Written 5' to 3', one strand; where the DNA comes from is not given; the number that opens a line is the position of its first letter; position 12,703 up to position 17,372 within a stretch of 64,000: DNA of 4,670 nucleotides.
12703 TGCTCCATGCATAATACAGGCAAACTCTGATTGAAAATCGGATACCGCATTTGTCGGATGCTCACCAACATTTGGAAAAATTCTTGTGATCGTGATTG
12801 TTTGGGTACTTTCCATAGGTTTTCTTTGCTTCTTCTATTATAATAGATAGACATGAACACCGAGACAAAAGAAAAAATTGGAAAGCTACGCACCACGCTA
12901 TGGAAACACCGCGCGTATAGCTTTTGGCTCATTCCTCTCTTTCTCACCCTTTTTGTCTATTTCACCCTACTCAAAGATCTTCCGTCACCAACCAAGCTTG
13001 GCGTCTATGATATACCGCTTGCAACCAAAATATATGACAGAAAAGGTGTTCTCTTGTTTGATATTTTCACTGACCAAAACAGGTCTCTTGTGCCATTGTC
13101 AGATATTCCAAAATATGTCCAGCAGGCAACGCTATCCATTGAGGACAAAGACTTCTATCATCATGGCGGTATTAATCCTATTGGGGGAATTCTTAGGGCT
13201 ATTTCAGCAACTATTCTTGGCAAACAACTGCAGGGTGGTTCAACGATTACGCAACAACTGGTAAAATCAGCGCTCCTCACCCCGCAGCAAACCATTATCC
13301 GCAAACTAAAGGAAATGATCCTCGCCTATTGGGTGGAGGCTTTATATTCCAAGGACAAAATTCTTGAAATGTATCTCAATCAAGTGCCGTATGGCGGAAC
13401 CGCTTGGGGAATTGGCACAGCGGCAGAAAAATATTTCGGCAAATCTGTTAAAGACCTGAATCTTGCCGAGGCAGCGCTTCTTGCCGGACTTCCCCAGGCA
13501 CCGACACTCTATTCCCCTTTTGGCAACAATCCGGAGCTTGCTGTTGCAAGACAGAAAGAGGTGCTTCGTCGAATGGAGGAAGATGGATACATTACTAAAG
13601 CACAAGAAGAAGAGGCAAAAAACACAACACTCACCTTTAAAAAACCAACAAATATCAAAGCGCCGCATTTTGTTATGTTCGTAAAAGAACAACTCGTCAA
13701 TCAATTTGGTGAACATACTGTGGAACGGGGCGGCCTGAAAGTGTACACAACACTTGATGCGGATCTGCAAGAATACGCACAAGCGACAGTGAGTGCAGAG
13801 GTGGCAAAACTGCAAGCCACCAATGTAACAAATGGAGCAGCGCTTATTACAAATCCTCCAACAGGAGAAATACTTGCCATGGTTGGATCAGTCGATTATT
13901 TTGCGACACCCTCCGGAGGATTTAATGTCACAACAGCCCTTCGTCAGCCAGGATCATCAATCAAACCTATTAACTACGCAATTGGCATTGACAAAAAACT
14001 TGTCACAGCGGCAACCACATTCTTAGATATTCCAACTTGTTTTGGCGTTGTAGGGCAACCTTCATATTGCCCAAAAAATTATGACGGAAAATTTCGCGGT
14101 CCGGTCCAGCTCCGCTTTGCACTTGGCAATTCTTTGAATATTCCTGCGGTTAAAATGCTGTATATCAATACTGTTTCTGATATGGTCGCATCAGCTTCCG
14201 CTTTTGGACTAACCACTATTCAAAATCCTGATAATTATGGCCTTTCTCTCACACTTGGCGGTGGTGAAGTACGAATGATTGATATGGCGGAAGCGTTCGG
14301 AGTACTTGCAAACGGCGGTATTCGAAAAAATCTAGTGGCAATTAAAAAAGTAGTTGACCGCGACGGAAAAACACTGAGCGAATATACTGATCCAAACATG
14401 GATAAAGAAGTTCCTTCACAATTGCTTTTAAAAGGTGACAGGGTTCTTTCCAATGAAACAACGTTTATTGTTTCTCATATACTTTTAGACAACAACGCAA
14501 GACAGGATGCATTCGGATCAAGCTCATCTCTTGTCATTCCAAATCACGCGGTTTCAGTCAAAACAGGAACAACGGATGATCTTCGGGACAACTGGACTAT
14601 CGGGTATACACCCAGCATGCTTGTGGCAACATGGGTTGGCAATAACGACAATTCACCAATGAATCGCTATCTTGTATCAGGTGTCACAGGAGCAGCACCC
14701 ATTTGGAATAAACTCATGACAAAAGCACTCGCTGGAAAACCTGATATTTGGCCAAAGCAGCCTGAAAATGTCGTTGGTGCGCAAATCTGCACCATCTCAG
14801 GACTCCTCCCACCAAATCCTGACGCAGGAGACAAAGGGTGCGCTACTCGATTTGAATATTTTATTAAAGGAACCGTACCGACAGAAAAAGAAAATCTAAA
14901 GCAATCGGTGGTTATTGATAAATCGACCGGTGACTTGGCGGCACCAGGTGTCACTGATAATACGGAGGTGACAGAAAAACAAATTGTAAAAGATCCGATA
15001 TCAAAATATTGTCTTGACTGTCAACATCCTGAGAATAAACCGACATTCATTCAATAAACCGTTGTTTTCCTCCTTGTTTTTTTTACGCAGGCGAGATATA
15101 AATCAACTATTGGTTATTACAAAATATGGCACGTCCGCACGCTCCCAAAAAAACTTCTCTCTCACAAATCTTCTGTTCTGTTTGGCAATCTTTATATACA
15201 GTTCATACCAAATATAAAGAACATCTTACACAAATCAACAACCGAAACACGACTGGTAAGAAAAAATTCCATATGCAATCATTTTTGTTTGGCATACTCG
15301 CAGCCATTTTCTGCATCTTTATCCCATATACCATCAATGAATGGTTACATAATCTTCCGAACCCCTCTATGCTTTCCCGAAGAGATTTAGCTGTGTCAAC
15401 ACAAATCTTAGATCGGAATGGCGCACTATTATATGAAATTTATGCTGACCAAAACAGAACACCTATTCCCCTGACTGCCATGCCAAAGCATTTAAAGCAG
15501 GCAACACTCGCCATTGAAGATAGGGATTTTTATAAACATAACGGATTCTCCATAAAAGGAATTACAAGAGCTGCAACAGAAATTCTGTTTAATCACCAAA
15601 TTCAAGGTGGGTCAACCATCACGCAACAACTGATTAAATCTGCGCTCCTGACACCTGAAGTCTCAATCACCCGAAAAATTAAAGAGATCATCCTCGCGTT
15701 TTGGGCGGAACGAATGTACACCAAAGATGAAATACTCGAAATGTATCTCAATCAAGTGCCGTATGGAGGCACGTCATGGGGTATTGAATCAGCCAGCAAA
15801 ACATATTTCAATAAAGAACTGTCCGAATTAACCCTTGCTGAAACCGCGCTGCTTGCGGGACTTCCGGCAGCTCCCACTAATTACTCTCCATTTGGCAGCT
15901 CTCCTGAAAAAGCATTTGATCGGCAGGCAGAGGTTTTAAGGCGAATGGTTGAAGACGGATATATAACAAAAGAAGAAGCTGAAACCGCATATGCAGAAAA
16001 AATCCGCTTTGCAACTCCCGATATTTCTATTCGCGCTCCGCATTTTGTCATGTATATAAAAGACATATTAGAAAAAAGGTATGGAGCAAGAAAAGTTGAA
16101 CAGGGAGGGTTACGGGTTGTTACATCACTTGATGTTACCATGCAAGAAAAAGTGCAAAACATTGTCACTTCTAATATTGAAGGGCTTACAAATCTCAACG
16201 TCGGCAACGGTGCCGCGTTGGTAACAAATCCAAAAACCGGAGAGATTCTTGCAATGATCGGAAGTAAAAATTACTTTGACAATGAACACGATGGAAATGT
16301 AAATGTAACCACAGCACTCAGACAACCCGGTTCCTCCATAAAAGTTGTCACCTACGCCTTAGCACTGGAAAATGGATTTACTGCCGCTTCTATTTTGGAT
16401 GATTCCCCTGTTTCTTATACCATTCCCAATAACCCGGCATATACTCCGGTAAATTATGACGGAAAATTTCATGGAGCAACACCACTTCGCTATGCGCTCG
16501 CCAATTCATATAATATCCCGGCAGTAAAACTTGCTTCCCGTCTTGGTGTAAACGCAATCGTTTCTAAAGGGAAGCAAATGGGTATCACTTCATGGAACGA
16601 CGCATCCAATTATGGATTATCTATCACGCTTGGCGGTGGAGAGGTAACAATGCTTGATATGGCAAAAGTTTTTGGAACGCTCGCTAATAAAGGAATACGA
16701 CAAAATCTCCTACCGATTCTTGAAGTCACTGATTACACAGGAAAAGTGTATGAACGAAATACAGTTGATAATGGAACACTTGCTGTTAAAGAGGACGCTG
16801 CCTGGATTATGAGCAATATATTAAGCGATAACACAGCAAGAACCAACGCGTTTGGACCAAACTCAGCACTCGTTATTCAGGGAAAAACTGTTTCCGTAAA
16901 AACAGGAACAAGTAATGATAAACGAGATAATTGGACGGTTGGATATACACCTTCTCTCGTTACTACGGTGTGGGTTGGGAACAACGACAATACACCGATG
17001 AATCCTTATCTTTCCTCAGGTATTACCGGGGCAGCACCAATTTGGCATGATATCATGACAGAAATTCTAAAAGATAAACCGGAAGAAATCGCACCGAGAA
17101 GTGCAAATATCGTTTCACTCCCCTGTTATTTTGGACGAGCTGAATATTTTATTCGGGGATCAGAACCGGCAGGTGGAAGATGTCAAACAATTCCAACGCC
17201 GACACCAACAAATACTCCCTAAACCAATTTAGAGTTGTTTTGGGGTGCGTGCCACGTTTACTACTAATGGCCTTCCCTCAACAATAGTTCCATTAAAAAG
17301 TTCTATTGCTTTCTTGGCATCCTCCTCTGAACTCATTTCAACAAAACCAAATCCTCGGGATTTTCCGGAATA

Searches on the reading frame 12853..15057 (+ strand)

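Call 8: search_protein_families(library=pfam, max_evalue=0.001, proteins=[window:12853-15057:+])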
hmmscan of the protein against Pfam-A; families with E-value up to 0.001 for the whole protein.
window:12853-15057:+ (734 aa): 2 families
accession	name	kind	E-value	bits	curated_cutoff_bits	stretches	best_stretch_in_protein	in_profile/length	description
PF00912.28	Transgly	-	1.4e-61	207.4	27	1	73-241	10-177/178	Transglycosylase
PF00905.27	Transpeptidase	-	1.4e-15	57.7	22.1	1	328-602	1-282/299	Penicillin binding protein transpeptidase domain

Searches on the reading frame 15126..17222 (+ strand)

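Call 8: search_protein_families(library=pfam, max_evalue=0.001, proteins=[window:15126-17222:+])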
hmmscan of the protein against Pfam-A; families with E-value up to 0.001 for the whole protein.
window:15126-17222:+ (698 aa): 2 families
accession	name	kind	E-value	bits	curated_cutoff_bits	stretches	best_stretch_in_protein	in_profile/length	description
PF00912.28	Transgly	-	2e-60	203.7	27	1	99-274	2-177/178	Transglycosylase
PF00905.27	Transpeptidase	-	3.4e-27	95.9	22.1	1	362-644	1-298/299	Penicillin binding protein transpeptidase domain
